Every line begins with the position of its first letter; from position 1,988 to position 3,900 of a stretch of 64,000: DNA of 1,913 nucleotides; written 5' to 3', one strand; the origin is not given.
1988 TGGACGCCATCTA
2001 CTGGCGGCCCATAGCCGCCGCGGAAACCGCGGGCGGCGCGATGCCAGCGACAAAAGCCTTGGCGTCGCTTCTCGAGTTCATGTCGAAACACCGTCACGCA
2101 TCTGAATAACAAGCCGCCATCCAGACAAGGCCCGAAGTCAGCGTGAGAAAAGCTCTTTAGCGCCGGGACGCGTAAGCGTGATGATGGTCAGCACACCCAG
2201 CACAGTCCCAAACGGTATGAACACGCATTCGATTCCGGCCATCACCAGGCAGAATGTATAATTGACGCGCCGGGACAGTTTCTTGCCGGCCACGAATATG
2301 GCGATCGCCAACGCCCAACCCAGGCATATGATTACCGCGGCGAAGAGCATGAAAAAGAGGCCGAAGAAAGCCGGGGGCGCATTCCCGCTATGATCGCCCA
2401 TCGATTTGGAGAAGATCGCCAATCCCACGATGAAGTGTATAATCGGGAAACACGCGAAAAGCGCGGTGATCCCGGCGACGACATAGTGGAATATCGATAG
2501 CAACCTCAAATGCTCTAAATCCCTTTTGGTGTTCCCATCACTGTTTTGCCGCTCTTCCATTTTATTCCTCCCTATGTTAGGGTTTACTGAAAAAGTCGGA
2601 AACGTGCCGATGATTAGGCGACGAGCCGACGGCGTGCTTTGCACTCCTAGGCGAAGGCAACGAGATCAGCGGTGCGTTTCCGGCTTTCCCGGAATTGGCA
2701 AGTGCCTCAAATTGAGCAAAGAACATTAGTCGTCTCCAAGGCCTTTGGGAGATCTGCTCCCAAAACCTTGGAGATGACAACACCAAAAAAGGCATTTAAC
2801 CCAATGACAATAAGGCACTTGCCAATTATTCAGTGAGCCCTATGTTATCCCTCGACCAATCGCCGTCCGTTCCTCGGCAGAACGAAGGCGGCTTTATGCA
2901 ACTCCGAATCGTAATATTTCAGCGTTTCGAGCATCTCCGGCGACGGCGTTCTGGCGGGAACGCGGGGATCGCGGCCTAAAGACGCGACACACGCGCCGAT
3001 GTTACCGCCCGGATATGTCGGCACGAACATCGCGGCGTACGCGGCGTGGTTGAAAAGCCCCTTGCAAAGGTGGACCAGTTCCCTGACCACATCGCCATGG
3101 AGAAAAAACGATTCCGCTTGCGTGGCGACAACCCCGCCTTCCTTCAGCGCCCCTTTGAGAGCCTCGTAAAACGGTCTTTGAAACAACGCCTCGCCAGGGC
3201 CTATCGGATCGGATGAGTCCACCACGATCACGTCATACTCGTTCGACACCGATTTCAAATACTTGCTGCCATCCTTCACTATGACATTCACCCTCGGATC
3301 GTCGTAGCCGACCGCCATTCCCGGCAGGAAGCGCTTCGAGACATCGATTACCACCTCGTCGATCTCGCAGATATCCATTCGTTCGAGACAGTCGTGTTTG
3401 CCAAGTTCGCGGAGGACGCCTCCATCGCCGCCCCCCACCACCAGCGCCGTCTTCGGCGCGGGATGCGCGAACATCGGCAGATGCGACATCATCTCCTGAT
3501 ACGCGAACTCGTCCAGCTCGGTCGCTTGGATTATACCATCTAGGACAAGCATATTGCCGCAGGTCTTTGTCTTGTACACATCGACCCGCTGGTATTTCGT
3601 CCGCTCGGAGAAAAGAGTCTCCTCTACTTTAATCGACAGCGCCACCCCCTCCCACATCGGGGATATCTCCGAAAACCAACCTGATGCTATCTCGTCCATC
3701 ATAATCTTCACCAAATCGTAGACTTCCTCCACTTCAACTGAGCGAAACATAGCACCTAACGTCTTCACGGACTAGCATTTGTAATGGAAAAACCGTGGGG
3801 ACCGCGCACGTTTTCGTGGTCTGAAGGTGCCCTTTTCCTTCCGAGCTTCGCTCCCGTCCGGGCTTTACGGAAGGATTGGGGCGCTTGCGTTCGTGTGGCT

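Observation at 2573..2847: Non-autonomous transposon-like element (family A) with a perfect 7-bp target duplication, inside an operon junction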

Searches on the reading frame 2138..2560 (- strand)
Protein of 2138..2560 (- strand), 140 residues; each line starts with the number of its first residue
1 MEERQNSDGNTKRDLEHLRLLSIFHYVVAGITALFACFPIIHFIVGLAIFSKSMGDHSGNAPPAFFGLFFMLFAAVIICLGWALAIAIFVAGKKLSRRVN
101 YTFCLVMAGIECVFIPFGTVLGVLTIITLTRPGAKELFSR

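Call 12: find_encoding_contigs(protein=window:2138-2560:-, flank=6000, max_places=10)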
Protein window:2138-2560:- (140 aa): 2 contigs read that carry it; 2 places shown.
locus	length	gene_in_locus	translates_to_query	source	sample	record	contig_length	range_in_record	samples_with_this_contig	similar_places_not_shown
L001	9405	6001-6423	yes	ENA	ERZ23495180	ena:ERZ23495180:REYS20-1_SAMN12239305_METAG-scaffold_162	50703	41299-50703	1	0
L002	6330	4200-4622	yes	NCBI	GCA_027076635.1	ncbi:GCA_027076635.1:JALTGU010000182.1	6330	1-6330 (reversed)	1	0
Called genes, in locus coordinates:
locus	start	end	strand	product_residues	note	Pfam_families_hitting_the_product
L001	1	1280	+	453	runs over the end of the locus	PF00344:SecY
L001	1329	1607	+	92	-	PF00550:PP-binding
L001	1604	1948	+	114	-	-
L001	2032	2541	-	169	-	PF09832:DUF2059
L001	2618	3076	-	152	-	PF02580:Tyr_Deacylase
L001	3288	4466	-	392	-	-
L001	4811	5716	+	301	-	PF17284:Spermine_synt_N, PF01564:Spermine_synth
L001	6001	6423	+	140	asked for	-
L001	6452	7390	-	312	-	PF02558:ApbA, PF08546:ApbA_C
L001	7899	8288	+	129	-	PF07977:FabA (weak), PF22818:ApeI-like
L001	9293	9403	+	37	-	?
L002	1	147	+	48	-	?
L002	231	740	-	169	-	PF09832:DUF2059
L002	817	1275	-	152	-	PF02580:Tyr_Deacylase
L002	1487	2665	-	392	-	-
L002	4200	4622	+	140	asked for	-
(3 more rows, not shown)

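Call 19: find_homologous_proteins(query=window:2138-2560:-)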
Query window:2138-2560:- (140 aa): 3031 proteins with E <= 0.001 among 3071 candidates; the best 120 are listed.
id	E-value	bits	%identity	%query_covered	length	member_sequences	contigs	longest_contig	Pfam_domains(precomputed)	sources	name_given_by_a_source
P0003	1.2e-86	306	100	100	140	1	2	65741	-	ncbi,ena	-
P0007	1.8e-45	172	58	93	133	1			-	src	-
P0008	1.8e-45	172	60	91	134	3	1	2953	-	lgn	-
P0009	8.2e-45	170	63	91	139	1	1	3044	-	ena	-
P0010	1.9e-44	169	62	93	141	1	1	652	-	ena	-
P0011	2.0e-44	169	58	91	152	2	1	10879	-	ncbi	-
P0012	2.1e-44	169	60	93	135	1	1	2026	-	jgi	-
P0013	2.5e-44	168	63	91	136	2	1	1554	-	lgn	-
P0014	4.6e-44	168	59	99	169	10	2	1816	-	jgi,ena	-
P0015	8.1e-44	167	58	94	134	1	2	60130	-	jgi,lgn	jgi:hypothetical protein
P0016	1.2e-43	166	62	93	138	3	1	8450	-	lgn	-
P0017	1.7e-43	166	59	91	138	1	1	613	-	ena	-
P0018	1.8e-43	166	63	91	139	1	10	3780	-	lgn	-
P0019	1.8e-43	166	63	91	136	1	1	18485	-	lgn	-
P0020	2.0e-43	166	61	93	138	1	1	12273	-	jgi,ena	-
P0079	4.1e-41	158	59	91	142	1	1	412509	-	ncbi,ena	-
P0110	1.7e-40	156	57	91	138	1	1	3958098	-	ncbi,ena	-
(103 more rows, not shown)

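Call 20: find_encoding_contigs(protein=P0110, flank=3000, max_places=2)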
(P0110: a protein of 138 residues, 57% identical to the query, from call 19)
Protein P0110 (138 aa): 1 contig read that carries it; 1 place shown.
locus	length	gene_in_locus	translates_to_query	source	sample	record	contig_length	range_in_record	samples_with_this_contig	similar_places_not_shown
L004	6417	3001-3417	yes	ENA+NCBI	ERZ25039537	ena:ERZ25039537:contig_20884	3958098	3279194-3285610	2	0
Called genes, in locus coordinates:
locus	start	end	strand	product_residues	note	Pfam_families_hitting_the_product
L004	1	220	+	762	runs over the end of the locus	-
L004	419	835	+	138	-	PF01219:DAGK_prokar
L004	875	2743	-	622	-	PF00884:Sulfatase, PF16347:SGSH_C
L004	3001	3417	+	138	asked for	-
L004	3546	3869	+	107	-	-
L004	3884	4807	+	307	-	PF07592:DDE_Tnp_ISAZ013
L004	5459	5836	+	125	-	PF01145:Band_7 (weak)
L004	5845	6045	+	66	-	PF07878:RHH_5 (weak)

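Call 21: find_encoding_contigs(protein=P0079, flank=3000, max_places=2)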
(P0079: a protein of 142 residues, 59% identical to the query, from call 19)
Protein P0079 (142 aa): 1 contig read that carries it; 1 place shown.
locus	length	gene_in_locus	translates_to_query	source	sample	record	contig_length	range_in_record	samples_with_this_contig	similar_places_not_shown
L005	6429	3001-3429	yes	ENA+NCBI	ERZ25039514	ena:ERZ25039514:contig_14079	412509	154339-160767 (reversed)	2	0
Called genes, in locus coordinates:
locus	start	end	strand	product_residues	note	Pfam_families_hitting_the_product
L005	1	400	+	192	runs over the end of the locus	PF01613:Flavin_Reduct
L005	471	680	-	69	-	-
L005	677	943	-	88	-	-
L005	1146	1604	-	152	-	-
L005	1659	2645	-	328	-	PF00069:Pkinase, PF01636:APH (faint), PF07714:PK_Tyr_Ser-Thr, PF03109:ABC1 (weak)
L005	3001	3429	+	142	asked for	-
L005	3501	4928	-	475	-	-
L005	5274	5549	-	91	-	-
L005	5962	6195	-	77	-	PF04255:DUF433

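Call 22: find_encoding_contigs(protein=P0015, flank=3000, max_places=2)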
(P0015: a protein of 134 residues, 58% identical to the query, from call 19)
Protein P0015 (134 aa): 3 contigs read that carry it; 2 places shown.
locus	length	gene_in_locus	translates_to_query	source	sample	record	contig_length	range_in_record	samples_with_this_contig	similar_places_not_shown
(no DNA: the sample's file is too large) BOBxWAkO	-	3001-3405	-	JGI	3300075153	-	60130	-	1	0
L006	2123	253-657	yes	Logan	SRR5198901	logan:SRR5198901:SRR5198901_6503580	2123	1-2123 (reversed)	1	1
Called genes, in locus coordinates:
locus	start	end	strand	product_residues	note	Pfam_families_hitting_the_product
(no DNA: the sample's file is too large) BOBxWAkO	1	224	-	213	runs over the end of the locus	PF00440:TetR_N, PF16295:TetR_C_10 (weak), PF22604:TetR_HI_0893_C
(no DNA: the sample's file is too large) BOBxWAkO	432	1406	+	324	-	PF08241:Methyltransf_11, PF13649:Methyltransf_25 (weak), PF13847:Methyltransf_31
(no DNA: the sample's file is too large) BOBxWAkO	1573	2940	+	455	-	PF00171:Aldedh, PF05893:LuxC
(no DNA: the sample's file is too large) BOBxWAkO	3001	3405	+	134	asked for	-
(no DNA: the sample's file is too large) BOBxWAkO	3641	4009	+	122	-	-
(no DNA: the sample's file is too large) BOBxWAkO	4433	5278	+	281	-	PF16158:N_BRCA1_IG, PF01471:PG_binding_1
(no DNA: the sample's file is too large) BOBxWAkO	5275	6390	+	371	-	-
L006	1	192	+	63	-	?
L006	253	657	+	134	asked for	-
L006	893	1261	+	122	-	-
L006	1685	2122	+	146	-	?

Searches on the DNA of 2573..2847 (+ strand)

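Call 34: search_dna_similar(query=window:2573-2847:+, collection=plasmids, mode=distant, max_evalue=0.01)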
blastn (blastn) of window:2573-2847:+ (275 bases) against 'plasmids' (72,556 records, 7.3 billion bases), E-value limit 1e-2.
No match.

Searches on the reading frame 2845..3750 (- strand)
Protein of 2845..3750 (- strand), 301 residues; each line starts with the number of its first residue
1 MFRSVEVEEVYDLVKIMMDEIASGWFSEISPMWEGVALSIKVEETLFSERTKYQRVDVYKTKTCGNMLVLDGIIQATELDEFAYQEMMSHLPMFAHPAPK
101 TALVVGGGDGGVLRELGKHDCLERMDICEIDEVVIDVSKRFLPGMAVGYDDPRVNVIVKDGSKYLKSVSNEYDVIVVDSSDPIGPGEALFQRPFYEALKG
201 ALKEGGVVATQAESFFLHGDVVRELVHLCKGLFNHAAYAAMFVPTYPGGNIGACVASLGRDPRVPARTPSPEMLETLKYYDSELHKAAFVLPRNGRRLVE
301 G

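Call 17: list_cluster_members(proteins=[window:2845-3750:-, window:2138-2560:-, window:7281-8642:-])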
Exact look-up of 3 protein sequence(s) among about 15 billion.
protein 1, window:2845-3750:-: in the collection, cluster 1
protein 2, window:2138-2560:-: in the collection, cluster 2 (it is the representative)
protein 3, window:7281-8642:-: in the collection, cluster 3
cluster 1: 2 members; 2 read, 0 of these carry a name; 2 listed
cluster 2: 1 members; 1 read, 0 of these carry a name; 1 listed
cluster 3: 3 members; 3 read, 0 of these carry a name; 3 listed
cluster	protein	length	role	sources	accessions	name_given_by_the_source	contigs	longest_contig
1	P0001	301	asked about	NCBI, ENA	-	-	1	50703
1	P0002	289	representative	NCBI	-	-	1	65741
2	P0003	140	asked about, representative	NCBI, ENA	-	-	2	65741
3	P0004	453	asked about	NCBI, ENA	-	-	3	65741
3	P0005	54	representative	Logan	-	-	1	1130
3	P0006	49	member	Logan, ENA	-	-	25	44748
